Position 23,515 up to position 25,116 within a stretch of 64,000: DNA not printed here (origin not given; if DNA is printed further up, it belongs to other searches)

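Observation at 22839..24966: Divergently arranged HEPN-type (Rx4H) proteins: a 433-aa Abi-like protein and a 244-aa protein with RCGLFH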

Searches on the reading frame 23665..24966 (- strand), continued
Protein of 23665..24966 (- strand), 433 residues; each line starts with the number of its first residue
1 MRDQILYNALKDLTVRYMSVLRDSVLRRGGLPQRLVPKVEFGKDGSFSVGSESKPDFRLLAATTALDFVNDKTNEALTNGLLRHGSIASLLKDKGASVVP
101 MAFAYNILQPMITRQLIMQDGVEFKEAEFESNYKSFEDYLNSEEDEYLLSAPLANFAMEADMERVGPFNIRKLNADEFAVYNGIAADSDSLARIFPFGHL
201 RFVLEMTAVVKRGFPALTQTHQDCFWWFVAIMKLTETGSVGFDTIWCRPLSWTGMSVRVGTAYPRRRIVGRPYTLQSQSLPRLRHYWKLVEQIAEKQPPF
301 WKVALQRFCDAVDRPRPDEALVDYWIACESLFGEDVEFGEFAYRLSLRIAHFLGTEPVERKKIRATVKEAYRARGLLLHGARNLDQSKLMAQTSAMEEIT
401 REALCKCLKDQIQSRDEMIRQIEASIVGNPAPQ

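Call 61: get_annotated_region(hit=H9, flank=6000)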
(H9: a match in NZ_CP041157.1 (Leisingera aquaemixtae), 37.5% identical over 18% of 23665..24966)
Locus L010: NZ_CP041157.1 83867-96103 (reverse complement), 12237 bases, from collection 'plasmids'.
description: Leisingera aquaemixtae strain R2C4 plasmid unnamed2, complete sequence
organism: Leisingera aquaemixtae (NCBI taxid 1396826)
taxonomy: Bacteria; Pseudomonadota; Alphaproteobacteria; Rhodobacterales; Roseobacteraceae; Leisingera; Leisingera aquaemixtae
host: -; source: cell culture,Biocathode MCL, marine biofilm; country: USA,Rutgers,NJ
typing (MOB-suite, as given by PLSDB): conjugative; relaxase MOBF; mating-pair formation MPF_T
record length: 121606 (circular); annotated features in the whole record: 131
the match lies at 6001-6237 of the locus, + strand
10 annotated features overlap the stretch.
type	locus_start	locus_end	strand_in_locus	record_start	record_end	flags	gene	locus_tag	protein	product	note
CDS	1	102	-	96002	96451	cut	-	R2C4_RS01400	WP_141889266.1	DUF3768 domain-containing protein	-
CDS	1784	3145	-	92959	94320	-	-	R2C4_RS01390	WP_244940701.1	DUF4942 domain-containing protein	-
CDS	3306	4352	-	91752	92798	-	-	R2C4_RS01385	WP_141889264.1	hypothetical protein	-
CDS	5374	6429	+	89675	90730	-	-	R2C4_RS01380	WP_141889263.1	HEPN domain-containing protein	-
CDS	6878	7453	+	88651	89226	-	-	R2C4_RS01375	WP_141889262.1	hypothetical protein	-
CDS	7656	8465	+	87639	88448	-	-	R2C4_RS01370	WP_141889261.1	hypothetical protein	-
CDS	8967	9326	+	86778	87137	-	-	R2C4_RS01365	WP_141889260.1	helix-turn-helix transcriptional regulator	-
CDS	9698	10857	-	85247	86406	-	-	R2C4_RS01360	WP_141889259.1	IS3 family transposase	-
CDS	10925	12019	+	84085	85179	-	-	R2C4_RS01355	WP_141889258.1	outer membrane protein transport protein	-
CDS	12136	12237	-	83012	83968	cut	-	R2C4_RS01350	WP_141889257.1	alpha/beta hydrolase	-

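Call 64: search_protein_families(library=pfam, proteins=[L010:5374-6429:+, P0013, P0014, P0015, P0006, P0007, P0008, P0009], max_evalue=0.1)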
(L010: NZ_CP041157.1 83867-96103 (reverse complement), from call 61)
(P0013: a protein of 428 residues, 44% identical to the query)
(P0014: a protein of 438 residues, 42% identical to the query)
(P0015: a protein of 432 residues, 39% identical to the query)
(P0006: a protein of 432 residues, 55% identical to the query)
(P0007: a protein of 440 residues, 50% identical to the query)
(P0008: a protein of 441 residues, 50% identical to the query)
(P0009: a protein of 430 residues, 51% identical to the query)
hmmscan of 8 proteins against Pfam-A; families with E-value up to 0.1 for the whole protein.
L010:5374-6429:+ (351 aa): 1 family
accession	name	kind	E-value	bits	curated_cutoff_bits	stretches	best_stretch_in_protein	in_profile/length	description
PF22215.1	MLKL_N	-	0.068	13.1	27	0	220-269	24-72/142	Mixed lineage kinase domain-like N-terminal domain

P0013 (428 aa): 0 families

P0014 (438 aa): 0 families

P0015 (432 aa): 1 family
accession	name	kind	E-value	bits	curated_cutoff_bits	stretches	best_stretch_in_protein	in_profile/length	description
PF18739.6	HEPN_Apea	-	0.0015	19.4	24.4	1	335-397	50-117/136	Apea-like HEPN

P0006 (432 aa): 0 families

P0007 (440 aa): 0 families

P0008 (441 aa): 0 families

P0009 (430 aa): 0 families

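Call 66: search_protein_families(library=ncbifam, alignment_id=A5, max_evalue=0.01)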
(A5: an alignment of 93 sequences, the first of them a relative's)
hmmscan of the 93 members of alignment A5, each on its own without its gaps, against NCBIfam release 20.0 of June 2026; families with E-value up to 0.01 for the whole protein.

A. member 1, L010:5374-6429:+ (351 aa): 1 family
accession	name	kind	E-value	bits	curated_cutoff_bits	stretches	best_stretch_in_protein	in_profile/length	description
NF008393.0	PRK11191.1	equivalog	0.0012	19.2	82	1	234-280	17-61/134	ribonuclease E inhibitor RraB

B. families by the number of members that match (of 93 scanned): 1 family
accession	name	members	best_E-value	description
NF008393.0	PRK11191.1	1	0.0012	ribonuclease E inhibitor RraB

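Call 83: find_encoding_contigs(protein=P0082, flank=7000, max_places=3)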
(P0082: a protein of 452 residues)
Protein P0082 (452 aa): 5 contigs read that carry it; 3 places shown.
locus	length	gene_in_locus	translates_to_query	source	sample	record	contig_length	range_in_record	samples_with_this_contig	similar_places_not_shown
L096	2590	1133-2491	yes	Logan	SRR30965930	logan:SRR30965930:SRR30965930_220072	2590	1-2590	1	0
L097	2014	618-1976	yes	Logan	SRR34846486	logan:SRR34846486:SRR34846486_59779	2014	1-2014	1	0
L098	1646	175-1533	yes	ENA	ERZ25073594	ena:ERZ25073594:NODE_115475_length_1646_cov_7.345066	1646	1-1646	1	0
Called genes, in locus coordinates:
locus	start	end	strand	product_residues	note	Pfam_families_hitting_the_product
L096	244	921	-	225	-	PF00753:Lactamase_B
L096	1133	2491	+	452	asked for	-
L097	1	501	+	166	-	?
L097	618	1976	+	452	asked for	-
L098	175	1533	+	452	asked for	-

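Call 84: find_encoding_contigs(protein=P0100, flank=7000, max_places=3)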
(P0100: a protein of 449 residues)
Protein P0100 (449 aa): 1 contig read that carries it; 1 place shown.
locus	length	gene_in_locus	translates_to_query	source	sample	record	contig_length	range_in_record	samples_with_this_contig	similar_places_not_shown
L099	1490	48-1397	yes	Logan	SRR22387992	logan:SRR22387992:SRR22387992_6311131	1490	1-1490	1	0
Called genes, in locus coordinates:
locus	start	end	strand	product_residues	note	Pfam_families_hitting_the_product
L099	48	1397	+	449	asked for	-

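Call 85: search_dna_similar(query=P0082, collection=plasmids, mode=protein, max_evalue=0.00001, max_rows=25)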
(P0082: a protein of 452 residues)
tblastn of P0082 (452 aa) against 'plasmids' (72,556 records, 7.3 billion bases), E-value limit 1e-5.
Records with a match: 6; places in all: 6; records where one place covers at least 80% of the query: 0.
Best place of each record, by identity: <60% 6.
By first word of the organism name: Halorussus 2; Halorubrum 1; Natrinema 1; Halomarina 1; Cupriavidus 1.
By predicted mobility (MOB-suite, as given by PLSDB): non-mobilizable 5; conjugative 1.
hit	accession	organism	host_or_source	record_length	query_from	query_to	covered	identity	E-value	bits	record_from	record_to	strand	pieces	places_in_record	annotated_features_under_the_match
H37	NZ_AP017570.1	Halorubrum trapanicum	-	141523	131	433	67%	26.5%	6e-9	66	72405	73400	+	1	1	HEPN domain-containing protein | hypothetical protein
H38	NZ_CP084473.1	Natrinema sp. DC36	cell culture,sediment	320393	131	433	67%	26.5%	8e-9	66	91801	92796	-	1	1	HEPN domain-containing protein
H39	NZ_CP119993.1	Halomarina sp. PSR21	cell culture,saline soil from Tarim ...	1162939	131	433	67%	26.5%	1e-8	65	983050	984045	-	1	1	record has no annotation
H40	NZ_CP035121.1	Halorussus pelagicus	pure culture,salted brown alga Laminaria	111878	289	448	35%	27.1%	2e-6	58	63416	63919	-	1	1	hypothetical protein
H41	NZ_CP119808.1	Halorussus lipolyticus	cell culture,coastal saline-alkali land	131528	289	448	35%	27.1%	4e-6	57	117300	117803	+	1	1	hypothetical protein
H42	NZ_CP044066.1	Cupriavidus pauculus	Homo sapiens,clinical isolate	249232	288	429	31%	28.7%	1e-6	59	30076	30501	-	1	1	HEPN domain-containing protein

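Call 86: search_dna_similar(query=P0082, collection=phages, mode=protein, max_evalue=0.00001, max_rows=15)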
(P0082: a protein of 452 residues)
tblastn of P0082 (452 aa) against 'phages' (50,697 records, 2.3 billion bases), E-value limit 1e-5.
No match.

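Call 87: get_annotated_region(hit=H38, flank=6000)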
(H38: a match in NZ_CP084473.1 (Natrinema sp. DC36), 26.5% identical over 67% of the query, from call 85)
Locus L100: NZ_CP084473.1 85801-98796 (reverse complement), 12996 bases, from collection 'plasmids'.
description: Natrinema sp. DC36 plasmid unnamed1, complete sequence
organism: Natrinema sp. DC36 (NCBI taxid 2878680)
taxonomy: Archaea; Euryarchaeota; Halobacteria; Halobacteriales; Natrialbaceae; Natrinema; Natrinema sp. DC36
host: -; source: cell culture,sediment; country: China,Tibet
typing (MOB-suite, as given by PLSDB): non-mobilizable; mating-pair formation MPF_T
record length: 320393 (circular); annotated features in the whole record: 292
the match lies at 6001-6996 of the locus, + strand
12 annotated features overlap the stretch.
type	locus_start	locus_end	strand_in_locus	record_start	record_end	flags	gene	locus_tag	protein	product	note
CDS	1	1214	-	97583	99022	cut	-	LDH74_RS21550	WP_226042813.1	7-cyano-7-deazaguanine synthase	-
CDS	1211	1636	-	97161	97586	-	-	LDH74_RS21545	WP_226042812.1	hypothetical protein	-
CDS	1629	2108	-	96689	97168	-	-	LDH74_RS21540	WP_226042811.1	hypothetical protein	-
CDS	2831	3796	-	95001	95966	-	-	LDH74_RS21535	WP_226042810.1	hypothetical protein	-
CDS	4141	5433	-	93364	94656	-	-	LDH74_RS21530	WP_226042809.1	ATP-binding protein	-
CDS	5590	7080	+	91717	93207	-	-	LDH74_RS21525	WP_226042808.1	HEPN domain-containing protein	-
CDS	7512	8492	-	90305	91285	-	-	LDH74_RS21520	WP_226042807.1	HNH endonuclease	-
CDS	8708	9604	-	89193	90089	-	-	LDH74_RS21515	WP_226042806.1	DNA-binding protein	-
CDS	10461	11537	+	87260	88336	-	prf1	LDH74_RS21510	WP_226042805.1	peptide chain release factor aRF-1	GO:0006415 - translational termination [Evidence IEA]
CDS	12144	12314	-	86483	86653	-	-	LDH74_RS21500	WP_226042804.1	hypothetical protein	-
CDS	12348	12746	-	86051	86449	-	-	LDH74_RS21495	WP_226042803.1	type II toxin-antitoxin system death-on-curing family toxin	-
CDS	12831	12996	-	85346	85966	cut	-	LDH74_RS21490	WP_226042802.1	helix-turn-helix domain-containing protein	-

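Call 88: get_annotated_region(hit=H42, flank=5000)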
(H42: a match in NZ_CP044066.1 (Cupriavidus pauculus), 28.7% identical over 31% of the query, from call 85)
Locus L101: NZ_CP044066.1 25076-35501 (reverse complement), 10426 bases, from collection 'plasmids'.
description: Cupriavidus pauculus strain FDAARGOS_664 plasmid unnamed1, complete sequence
organism: Cupriavidus pauculus (NCBI taxid 82633)
taxonomy: Bacteria; Pseudomonadota; Betaproteobacteria; Burkholderiales; Burkholderiaceae; Cupriavidus; Cupriavidus pauculus
host: -; source: Homo sapiens,clinical isolate; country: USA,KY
typing (MOB-suite, as given by PLSDB): conjugative; relaxase MOBH; mating-pair formation MPF_F
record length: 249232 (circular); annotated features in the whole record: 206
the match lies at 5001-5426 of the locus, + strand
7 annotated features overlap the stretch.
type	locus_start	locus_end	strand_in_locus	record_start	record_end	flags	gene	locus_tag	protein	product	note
CDS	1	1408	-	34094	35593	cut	-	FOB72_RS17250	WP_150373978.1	DUF3375 domain-containing protein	-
CDS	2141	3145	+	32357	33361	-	-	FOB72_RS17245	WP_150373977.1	putative phage abortive infection protein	-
CDS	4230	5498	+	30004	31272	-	-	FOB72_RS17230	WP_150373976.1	HEPN domain-containing protein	-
CDS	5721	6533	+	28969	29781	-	-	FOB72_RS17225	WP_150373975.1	hypothetical protein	-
CDS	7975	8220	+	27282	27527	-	-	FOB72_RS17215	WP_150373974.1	hypothetical protein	-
CDS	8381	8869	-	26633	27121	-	-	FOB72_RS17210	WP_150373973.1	hypothetical protein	-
CDS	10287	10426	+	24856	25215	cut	-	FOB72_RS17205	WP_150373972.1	hypothetical protein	-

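Call 89: search_protein_families(library=pfam, proteins=[L100:5590-7080:+, L101:4230-5498:+, P0082, P0079, P0076, P0084], max_evalue=0.1)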
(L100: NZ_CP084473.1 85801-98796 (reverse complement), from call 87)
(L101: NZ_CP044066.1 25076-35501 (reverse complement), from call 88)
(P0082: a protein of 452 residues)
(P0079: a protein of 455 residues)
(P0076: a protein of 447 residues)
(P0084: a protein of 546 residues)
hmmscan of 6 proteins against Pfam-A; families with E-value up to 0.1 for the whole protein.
L100:5590-7080:+ (496 aa): 0 families

L101:4230-5498:+ (422 aa): 0 families

P0082 (452 aa): 0 families

P0079 (455 aa): 0 families

P0076 (447 aa): 0 families

P0084 (546 aa): 0 families
